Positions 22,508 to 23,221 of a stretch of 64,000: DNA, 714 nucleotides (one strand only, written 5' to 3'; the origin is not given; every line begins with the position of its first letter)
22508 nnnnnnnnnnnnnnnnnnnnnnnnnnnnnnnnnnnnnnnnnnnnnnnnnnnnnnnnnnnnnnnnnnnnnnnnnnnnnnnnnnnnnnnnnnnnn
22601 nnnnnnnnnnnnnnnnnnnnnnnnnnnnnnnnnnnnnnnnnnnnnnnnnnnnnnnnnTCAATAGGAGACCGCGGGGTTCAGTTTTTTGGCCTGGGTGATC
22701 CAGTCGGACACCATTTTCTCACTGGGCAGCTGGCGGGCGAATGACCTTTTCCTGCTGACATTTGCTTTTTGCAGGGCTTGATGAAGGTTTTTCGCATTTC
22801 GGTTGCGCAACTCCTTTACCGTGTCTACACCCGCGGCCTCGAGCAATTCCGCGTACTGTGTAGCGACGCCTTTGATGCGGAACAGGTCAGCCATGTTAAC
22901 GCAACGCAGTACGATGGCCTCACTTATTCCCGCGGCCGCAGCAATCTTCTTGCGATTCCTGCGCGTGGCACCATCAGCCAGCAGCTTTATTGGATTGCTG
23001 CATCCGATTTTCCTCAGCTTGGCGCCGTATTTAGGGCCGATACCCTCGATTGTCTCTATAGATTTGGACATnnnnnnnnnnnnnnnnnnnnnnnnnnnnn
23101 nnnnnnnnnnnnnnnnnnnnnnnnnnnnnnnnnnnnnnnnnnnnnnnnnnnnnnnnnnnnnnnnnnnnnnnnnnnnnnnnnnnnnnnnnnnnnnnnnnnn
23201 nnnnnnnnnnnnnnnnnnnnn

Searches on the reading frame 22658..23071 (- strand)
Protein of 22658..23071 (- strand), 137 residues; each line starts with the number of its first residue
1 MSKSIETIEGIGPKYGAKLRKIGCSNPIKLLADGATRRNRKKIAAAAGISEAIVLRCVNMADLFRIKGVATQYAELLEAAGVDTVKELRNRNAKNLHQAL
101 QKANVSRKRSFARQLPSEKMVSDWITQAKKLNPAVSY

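Call 3: search_protein_families(library=pfam, proteins=[window:22658-23071:-], max_evalue=0.01)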
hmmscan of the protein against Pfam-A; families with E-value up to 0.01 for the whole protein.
window:22658-23071:- (137 aa): 5 families
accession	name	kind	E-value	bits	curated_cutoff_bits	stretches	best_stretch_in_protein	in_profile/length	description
PF14229.12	DUF4332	-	1e-36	126.2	23.2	1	9-131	1-122/122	Domain of unknown function (DUF4332)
PF14520.12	HHH_5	-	1.6e-07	32.1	27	1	6-54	5-48/57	Helix-hairpin-helix domain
PF11731.14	Cdd1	-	2.4e-06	28.1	25.5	0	60-105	5-50/86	Pathogenicity locus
PF02961.22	SAM_BAF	-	0.00035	21.4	25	0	2-31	17-46/88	Barrier to autointegration factor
PF04994.19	TfoX_C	-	0.0012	19.3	23.1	0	70-106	12-48/81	TfoX C-terminal domain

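Call 4: search_protein_families(library=padloc, proteins=[window:22658-23071:-], max_evalue=1)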
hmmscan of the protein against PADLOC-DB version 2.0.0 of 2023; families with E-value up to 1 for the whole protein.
window:22658-23071:- (137 aa): 0 families

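Call 5: search_protein_families(library=ncbifam, proteins=[window:22658-23071:-], max_evalue=0.01)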
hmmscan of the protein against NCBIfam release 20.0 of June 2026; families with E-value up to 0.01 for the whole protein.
window:22658-23071:- (137 aa): 5 families
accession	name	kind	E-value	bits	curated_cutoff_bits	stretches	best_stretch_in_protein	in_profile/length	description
NF003301.0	PRK04301.1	equivalog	0.00055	19.2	259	0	2-61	4-58/316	DNA repair and recombination protein RadA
TIGR03491.1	TIGR03491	subfamily_domain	0.00072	18.6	97.45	0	61-106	212-258/462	TM0106 family RecB-like putative nuclease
NF008915.0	PRK12278.1-1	equivalog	0.004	17.1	281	0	37-131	140-213/216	50S ribosomal protein L21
NF002882.0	PRK03348.1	equivalog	0.0057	15.5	389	0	64-106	183-225/461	DNA polymerase IV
NF002677.0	PRK02406.1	equivalog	0.0081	15.3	256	0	49-103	168-222/357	DNA polymerase IV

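Call 36: find_homologous_proteins(query=window:22658-23071:-, max_evalue=0.00001)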
Query window:22658-23071:- (137 aa): 7962 proteins with E <= 0.00001 among 8000 candidates; the best 120 are listed.
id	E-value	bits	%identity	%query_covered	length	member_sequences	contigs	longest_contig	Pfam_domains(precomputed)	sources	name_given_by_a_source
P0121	4.8e-77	274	96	100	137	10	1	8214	PF14520.13,PF11731.15,PF14229.13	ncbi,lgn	-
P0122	3.9e-71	255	89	100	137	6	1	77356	PF14520.13,PF11731.15,PF14229.13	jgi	jgi:predicted flap endonuclease-1-like 5' DNA nuclease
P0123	5.1e-70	251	87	100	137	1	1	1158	PF14520.13,PF11731.15,PF14229.13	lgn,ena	-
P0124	1.2e-68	247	85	100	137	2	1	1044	PF14520.13,PF04994.20,PF11731.15,PF14229.13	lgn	-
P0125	1.4e-67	243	85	100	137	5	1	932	PF14520.13,PF11731.15,PF14229.13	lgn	-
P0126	1.9e-67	243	84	100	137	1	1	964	PF14520.13,PF11731.15,PF14229.13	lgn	-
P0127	3.4e-67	242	85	100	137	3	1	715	PF11731.15,PF14229.13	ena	-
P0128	8.0e-67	241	83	100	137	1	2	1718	PF14520.13,PF11731.15,PF14229.13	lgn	-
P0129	1.9e-65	236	81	100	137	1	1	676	PF14520.13,PF11731.15,PF14229.13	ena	-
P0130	4.0e-64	232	82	100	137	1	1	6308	PF14520.13,PF04994.20,PF11731.15,PF14229.13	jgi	jgi:predicted flap endonuclease-1-like 5' DNA nuclease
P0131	5.1e-63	228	78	100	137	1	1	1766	PF14520.13,PF11731.15,PF14229.13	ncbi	-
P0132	1.4e-62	227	80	100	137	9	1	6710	PF14520.13,PF11731.15,PF14229.13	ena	-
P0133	4.9e-62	225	76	100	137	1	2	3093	PF14520.13,PF11731.15,PF14229.13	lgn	-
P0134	6.6e-61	222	75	100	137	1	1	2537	PF14520.13,PF11731.15,PF14229.13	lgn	-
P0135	7.7e-61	221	76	100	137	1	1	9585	PF14520.13,PF11731.15,PF14229.13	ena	-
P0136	2.1e-60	220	77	100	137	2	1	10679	PF14520.13,PF14229.13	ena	-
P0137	2.7e-60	220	75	100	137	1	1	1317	PF14520.13,PF11731.15,PF14229.13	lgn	-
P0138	8.4e-60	218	74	100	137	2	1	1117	PF14520.13,PF11731.15,PF14229.13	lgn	-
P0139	2.5e-59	217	74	100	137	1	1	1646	PF14520.13,PF11731.15,PF14229.13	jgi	-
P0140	3.2e-59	216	74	100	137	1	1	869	PF14520.13,PF11731.15,PF14229.13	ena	-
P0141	4.4e-59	216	75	100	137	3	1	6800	PF14520.13,PF11731.15,PF14229.13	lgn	-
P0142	1.3e-58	214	74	100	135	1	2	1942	PF14520.13,PF11731.15,PF14229.13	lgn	-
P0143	1.3e-58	214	74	100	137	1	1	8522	PF14520.13,PF11731.15,PF14229.13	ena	-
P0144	2.0e-57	210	72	100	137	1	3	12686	PF14520.13,PF11731.15,PF14229.13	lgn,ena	-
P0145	3.6e-57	210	72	100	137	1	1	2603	PF14520.13,PF11731.15,PF14229.13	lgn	-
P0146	5.7e-57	209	73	100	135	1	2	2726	PF14520.13,PF11731.15,PF14229.13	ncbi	-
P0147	5.8e-57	209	76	100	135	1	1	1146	PF14520.13,PF11731.15,PF14229.13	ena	-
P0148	6.8e-57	209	75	100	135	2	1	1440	PF14520.13,PF11731.15,PF14229.13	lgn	-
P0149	7.9e-57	208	77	100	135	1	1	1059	PF14520.13,PF11731.15,PF14229.13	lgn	-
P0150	1.7e-56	207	73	100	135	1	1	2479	PF14520.13,PF11731.15,PF14229.13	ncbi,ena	-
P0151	2.3e-56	207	77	95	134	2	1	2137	PF14520.13,PF11731.15,PF14229.13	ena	-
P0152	3.1e-56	207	72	100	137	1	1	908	PF11731.15,PF14229.13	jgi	jgi:predicted flap endonuclease-1-like 5' DNA nuclease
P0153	3.3e-56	206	75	100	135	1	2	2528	PF14520.13,PF11731.15,PF14229.13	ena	-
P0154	3.7e-56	206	75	100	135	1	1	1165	PF14520.13,PF11731.15,PF14229.13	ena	-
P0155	8.4e-56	205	74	100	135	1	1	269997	PF14229.13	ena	-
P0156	2.3e-55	204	71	100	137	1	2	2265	PF14520.13,PF11731.15,PF14229.13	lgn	-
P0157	3.5e-55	203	73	100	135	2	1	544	PF14520.13,PF11731.15,PF14229.13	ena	-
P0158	3.7e-55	203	73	100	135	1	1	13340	PF14520.13,PF11731.15,PF14229.13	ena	-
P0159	5.0e-55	203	72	100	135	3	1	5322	PF14520.13,PF11731.15,PF14229.13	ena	-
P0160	6.8e-55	202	72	100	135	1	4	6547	PF14520.13,PF11731.15,PF14229.13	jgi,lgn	jgi:predicted flap endonuclease-1-like 5' DNA nuclease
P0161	6.9e-55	202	70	100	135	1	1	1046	PF14520.13,PF11731.15,PF14229.13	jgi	jgi:predicted flap endonuclease-1-like 5' DNA nuclease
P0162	9.2e-55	202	72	100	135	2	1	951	PF14520.13,PF11731.15,PF14229.13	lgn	-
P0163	1.2e-54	201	72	100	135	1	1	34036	PF14520.13,PF11731.15,PF14229.13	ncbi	-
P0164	1.3e-54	201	71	100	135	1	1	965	PF14520.13,PF11731.15,PF14229.13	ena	-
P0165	1.4e-54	201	72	100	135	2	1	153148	PF14520.13,PF11731.15,PF14229.13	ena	-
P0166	1.6e-54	201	71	100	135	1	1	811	PF14520.13,PF11731.15,PF14229.13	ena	-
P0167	1.9e-54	201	72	100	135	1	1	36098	PF14520.13,PF11731.15,PF14229.13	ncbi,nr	ncbi:MAG: DUF4332 domain-containing protein [Acidiferrobacterales bacterium]|nr:DUF4332 domain-conta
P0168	2.1e-54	201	73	100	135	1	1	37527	PF14520.13,PF11731.15,PF14229.13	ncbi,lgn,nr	ncbi:MAG: DUF4332 domain-containing protein [Gammaproteobacteria bacterium]|nr:DUF4332 domain-contai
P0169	2.9e-54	200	71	100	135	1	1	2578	PF14520.13,PF14229.13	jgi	jgi:predicted flap endonuclease-1-like 5' DNA nuclease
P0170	4.5e-54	200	72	100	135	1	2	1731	PF14520.13,PF11731.15,PF14229.13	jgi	-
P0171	5.2e-54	199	73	100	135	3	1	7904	PF14520.13,PF11731.15,PF14229.13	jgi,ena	jgi:predicted flap endonuclease-1-like 5' DNA nuclease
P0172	5.9e-54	199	71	100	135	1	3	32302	PF10391.16,PF14520.13,PF11731.15,PF14229.13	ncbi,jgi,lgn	ncbi:MAG: DUF4332 domain-containing protein [Gammaproteobacteria bacterium]|jgi:predicted flap endon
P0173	7.3e-54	199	71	100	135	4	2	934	PF14520.13,PF11731.15,PF14229.13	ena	-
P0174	7.5e-54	199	71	100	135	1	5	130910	PF14520.13,PF11731.15,PF14229.13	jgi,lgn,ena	-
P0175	1.0e-53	198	72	100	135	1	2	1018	PF14520.13,PF11731.15,PF14229.13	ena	-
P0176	1.1e-53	198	71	100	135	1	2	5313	PF14520.13,PF11731.15,PF14229.13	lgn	-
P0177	1.3e-53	198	69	100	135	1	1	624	PF14520.13,PF14229.13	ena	-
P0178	1.5e-53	198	70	100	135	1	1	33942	PF14229.13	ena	-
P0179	1.6e-53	198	70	100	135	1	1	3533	PF14520.13,PF11731.15,PF14229.13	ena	-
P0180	1.7e-53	198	70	100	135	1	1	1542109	PF14520.13,PF11731.15,PF14229.13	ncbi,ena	-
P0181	1.8e-53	198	68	100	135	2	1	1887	PF14520.13,PF11731.15,PF14229.13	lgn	-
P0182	2.0e-53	197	73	100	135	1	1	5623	PF14520.13,PF11731.15,PF14229.13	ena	-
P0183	2.3e-53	197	69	100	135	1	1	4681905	PF14520.13,PF11731.15,PF14229.13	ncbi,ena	-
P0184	2.7e-53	197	73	100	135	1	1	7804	PF14520.13,PF11731.15,PF14229.13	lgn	-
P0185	2.7e-53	197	71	100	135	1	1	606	PF14229.13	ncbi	-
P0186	4.0e-53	196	72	100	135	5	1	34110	PF11731.15,PF14229.13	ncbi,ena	-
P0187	5.4e-53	196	70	100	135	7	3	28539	PF14520.13,PF11731.15,PF14229.13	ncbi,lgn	-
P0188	6.5e-53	196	71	100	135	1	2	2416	PF14520.13,PF11731.15,PF14229.13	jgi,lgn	jgi:predicted flap endonuclease-1-like 5' DNA nuclease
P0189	6.8e-53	196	69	100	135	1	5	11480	PF14520.13,PF11731.15,PF14229.13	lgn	-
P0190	7.9e-53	196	69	100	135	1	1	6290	PF14229.13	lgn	-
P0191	1.2e-52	195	70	100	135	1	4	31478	PF14520.13,PF11731.15,PF14229.13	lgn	-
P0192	1.7e-52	194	70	100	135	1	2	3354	PF14520.13,PF11731.15,PF14229.13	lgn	-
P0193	1.9e-52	194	69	100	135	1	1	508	PF14520.13,PF14229.13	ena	-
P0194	2.6e-52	194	68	100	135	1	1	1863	PF14520.13,PF14229.13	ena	-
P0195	2.7e-52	194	68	100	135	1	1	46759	PF14520.13,PF11731.15,PF14229.13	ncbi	-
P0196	3.0e-52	194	68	100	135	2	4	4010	PF14520.13,PF11731.15,PF14229.13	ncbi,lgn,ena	-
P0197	3.3e-52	194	69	100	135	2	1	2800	PF14520.13,PF11731.15,PF14229.13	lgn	-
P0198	4.0e-52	193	68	100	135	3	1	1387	PF14520.13,PF11731.15,PF14229.13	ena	-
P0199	4.5e-52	193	67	100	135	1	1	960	PF14520.13,PF11731.15,PF14229.13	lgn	-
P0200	5.7e-52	193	69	100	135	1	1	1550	PF14520.13,PF14229.13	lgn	-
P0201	6.0e-52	193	69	100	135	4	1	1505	PF14520.13,PF11731.15,PF14229.13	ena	-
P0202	6.5e-52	193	69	100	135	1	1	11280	PF14520.13,PF14229.13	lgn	-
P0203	6.6e-52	193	69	100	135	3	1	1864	PF14520.13,PF11731.15,PF14229.13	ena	-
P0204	6.6e-52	193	69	100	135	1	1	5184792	PF14520.13,PF11731.15,PF14229.13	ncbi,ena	-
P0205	7.6e-52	192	70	100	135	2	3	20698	PF14520.13,PF11731.15,PF14229.13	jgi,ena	jgi:predicted flap endonuclease-1-like 5' DNA nuclease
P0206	8.0e-52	192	68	100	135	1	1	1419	PF14520.13,PF11731.15,PF14229.13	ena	-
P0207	9.4e-52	192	69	100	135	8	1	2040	PF14520.13,PF11731.15,PF14229.13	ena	-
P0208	1.1e-51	192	67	100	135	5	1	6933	PF14520.13,PF11731.15,PF14229.13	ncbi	-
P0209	1.2e-51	192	68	100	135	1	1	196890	PF14520.13,PF11731.15,PF14229.13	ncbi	-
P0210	1.2e-51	192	68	100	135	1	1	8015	PF14520.13,PF11731.15,PF14229.13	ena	-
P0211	1.3e-51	192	70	100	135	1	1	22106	PF14229.13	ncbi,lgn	ncbi:MAG: DUF4332 domain-containing protein [Pseudomonadota bacterium]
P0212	1.6e-51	191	69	100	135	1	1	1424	PF14520.13,PF11731.15,PF14229.13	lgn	-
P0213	1.7e-51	191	69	100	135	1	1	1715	PF14520.13,PF14229.13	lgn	-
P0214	1.8e-51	191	67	100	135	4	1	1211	PF14520.13,PF11731.15,PF14229.13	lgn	-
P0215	2.5e-51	191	70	100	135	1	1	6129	PF11731.15,PF14229.13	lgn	-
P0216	4.4e-51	190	67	100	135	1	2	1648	PF11731.15,PF14229.13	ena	-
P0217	4.4e-51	190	69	100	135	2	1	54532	PF14520.13,PF11731.15,PF14229.13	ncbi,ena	-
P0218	5.4e-51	190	65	100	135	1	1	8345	PF14520.13,PF11731.15,PF14229.13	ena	-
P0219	6.2e-51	189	66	100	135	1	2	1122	PF14520.13,PF11731.15,PF14229.13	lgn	-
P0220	6.7e-51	189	68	100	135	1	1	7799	PF14520.13,PF11731.15,PF14229.13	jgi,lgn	-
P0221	6.9e-51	189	68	100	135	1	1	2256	PF14520.13,PF11731.15,PF14229.13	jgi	-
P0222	1.0e-50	189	67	100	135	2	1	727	PF14229.13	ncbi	-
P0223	1.1e-50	189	65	100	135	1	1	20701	PF14520.13,PF11731.15,PF14229.13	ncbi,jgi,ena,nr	ncbi:MAG: DUF4332 domain-containing protein [Gammaproteobacteria bacterium]|nr:DUF4332 domain-contai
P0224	1.4e-50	188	68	100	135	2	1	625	PF14520.13,PF11731.15,PF14229.13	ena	-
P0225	1.4e-50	188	68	100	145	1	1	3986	PF11731.15,PF14229.13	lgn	-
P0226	1.4e-50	188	68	99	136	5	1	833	PF14520.13,PF14229.13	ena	-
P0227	2.1e-50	188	70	100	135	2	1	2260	PF14520.13,PF11731.15,PF14229.13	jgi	-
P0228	2.9e-50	187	68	100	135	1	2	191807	PF14520.13,PF11731.15,PF14229.13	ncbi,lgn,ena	-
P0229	3.8e-50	187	64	100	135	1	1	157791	PF14520.13,PF11731.15,PF14229.13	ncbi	-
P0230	4.0e-50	187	67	100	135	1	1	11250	PF14520.13,PF11731.15,PF14229.13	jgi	-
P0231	4.6e-50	187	66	100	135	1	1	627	PF14520.13,PF11731.15,PF14229.13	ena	-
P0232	5.0e-50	187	66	100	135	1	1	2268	PF14520.13,PF11731.15,PF14229.13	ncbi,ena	ncbi:MAG: DUF4332 domain-containing protein [Planctomycetota bacterium]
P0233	5.1e-50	186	66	100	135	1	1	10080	PF14229.13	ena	-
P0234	5.1e-50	186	69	100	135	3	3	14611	PF14520.13,PF11731.15,PF14229.13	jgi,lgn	-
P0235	5.5e-50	186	67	100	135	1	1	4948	PF14520.13,PF02961.23,PF14229.13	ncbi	-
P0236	6.9e-50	186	68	100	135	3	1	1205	PF14520.13,PF14229.13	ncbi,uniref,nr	ncbi:MAG: DUF4332 domain-containing protein [Oceanicoccus sp.]|uniref:DUF4332 domain-containing prot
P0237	8.8e-50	186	66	100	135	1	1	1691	PF14520.13,PF11731.15,PF14229.13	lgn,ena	-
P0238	9.0e-50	186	67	100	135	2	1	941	PF14520.13,PF14229.13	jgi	jgi:predicted flap endonuclease-1-like 5' DNA nuclease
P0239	9.7e-50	186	66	100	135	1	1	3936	PF14520.13,PF11731.15,PF14229.13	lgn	-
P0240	1.2e-49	185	66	100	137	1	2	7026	PF14520.13,PF14229.13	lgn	-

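Call 37: find_encoding_contigs(protein=P0183, flank=6000, max_places=1)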
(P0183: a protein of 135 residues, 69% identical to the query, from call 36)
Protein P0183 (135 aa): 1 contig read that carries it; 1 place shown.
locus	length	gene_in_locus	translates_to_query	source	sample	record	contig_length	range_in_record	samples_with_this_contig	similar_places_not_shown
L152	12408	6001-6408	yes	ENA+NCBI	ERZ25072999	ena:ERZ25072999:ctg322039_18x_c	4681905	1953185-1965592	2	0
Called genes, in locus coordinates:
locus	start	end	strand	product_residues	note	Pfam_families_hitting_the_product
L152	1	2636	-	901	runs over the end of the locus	PF05226:CHASE2, PF00512:HisKA, PF02518:HATPase_c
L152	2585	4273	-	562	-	PF01476:LysM, PF04773:FecR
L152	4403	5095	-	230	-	PF00072:Response_reg, PF00486:Trans_reg_C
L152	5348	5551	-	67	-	PF07311:Dodecin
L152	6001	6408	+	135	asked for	PF11731:Cdd1 (faint), PF14520:HHH_5 (faint), PF14229:DUF4332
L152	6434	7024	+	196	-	PF06078:DUF937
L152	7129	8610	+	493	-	PF01935:DUF87, PF05872:HerA_C, PF13401:AAA_22 (faint)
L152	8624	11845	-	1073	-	PF13401:AAA_22, PF12796:Ank_2, PF12796:Ank_2, PF13637:Ank_4, PF13857:Ank_5, PF00023:Ank, PF12796:Ank_2, PF13637:Ank_4, +4 more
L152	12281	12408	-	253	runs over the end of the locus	PF05118:Asp_Arg_Hydrox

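Call 38: find_encoding_contigs(protein=P0204, flank=6000, max_places=1)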
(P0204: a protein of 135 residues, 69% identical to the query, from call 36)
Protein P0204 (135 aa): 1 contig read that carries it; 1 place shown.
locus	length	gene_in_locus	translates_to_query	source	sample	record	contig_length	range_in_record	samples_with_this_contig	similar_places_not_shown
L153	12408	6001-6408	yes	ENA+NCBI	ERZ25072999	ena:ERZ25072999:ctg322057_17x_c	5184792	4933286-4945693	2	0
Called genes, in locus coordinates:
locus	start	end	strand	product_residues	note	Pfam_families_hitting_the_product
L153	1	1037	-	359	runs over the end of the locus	PF00355:Rieske, PF00848:Ring_hydroxyl_A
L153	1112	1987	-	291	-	PF01418:HTH_6, PF01380:SIS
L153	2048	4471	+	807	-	PF01266:DAO, PF16350:FAO_M, PF01571:GCV_T, PF08669:GCV_T_C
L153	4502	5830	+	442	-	PF00202:Aminotran_3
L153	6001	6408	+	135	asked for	PF11731:Cdd1 (faint), PF14520:HHH_5 (faint), PF14229:DUF4332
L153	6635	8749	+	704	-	-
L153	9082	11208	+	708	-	PF00317:Ribonuc_red_lgN, PF02867:Ribonuc_red_lgC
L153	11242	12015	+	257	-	PF12637:TSCPD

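Call 39: find_encoding_contigs(protein=P0155, flank=6000, max_places=1)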
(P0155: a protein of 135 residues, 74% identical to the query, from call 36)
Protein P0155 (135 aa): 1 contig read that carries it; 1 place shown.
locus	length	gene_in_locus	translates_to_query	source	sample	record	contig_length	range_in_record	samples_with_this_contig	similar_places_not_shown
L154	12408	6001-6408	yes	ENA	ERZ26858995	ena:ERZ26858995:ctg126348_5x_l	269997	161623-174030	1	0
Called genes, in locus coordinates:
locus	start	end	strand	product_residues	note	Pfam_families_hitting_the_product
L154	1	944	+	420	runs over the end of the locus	PF12897:Asp_aminotransf, PF00155:Aminotran_1_2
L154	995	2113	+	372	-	PF03562:MltA, PF06725:3D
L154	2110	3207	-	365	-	PF01612:DNA_pol_A_exo1, PF00570:HRDC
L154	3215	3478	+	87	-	-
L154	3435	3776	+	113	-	-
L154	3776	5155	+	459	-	PF01225:Mur_ligase, PF08245:Mur_ligase_M, PF02875:Mur_ligase_C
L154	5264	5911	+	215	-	PF01323:DSBA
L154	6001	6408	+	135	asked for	PF14229:DUF4332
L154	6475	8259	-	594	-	PF02771:Acyl-CoA_dh_N, PF02770:Acyl-CoA_dh_M, PF00441:Acyl-CoA_dh_1, PF22924:ACOX_C_alpha1, PF12806:Acyl-CoA_dh_C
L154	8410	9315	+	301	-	PF03009:GDPD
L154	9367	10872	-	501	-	PF00171:Aldedh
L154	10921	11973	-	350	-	PF01717:Meth_synt_2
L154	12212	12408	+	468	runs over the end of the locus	PF00392:GntR, PF00155:Aminotran_1_2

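Call 47: search_protein_families(library=phrogs, proteins=[window:22658-23071:-], max_evalue=0.01)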
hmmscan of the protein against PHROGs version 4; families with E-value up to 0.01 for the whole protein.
window:22658-23071:- (137 aa): 1 family
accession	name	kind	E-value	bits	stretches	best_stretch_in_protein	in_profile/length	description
phrog_1268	-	DNA, RNA and nucleotide metabolism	0.0048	16.8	0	55-101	175-221/425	DNA polymerase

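Call 65: find_encoding_contigs(protein=P0180, flank=5000, max_places=1)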
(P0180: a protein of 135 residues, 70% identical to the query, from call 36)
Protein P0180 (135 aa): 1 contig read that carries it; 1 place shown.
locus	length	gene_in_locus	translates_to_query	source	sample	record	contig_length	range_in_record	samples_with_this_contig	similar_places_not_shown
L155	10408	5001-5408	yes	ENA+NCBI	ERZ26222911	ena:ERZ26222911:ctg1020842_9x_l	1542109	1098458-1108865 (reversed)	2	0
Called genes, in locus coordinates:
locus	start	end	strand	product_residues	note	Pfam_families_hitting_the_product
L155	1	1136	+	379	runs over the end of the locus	PF03562:MltA, PF06725:3D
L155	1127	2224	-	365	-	PF01612:DNA_pol_A_exo1, PF00570:HRDC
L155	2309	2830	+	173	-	-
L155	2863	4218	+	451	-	PF01225:Mur_ligase, PF08245:Mur_ligase_M, PF02875:Mur_ligase_C (weak)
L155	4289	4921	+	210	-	PF01323:DSBA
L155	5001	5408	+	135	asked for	PF11731:Cdd1 (faint), PF14520:HHH_5 (faint), PF14229:DUF4332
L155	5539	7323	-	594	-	PF02771:Acyl-CoA_dh_N, PF02770:Acyl-CoA_dh_M, PF00441:Acyl-CoA_dh_1, PF22924:ACOX_C_alpha1 (weak), PF12806:Acyl-CoA_dh_C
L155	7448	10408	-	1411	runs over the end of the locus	PF20009:GEVED (weak), PF01364:Peptidase_C25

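Call 66: find_encoding_contigs(protein=P0229, flank=5000, max_places=1)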
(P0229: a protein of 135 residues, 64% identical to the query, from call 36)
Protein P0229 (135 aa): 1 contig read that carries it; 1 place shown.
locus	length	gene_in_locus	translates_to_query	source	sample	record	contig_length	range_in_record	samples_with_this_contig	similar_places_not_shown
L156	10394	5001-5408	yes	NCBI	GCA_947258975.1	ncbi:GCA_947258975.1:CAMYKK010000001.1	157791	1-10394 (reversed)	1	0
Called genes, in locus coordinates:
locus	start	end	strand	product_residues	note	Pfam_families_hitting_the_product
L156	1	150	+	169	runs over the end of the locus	-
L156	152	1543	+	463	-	PF01225:Mur_ligase, PF08245:Mur_ligase_M, PF02875:Mur_ligase_C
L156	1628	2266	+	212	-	PF01323:DSBA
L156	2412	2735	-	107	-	PF01627:Hpt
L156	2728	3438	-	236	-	PF00072:Response_reg, PF00486:Trans_reg_C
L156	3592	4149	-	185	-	PF01227:GTP_cyclohydroI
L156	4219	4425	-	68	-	PF07311:Dodecin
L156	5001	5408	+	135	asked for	PF11731:Cdd1 (faint), PF14520:HHH_5 (faint), PF14229:DUF4332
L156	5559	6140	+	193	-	PF06078:DUF937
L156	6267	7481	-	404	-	PF00155:Aminotran_1_2, PF00266:Aminotran_5 (weak), PF01053:Cys_Met_Meta_PP (weak)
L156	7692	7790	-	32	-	-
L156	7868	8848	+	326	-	PF16868:NMT1_3, PF09084:NMT1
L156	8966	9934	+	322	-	PF16868:NMT1_3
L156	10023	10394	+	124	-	?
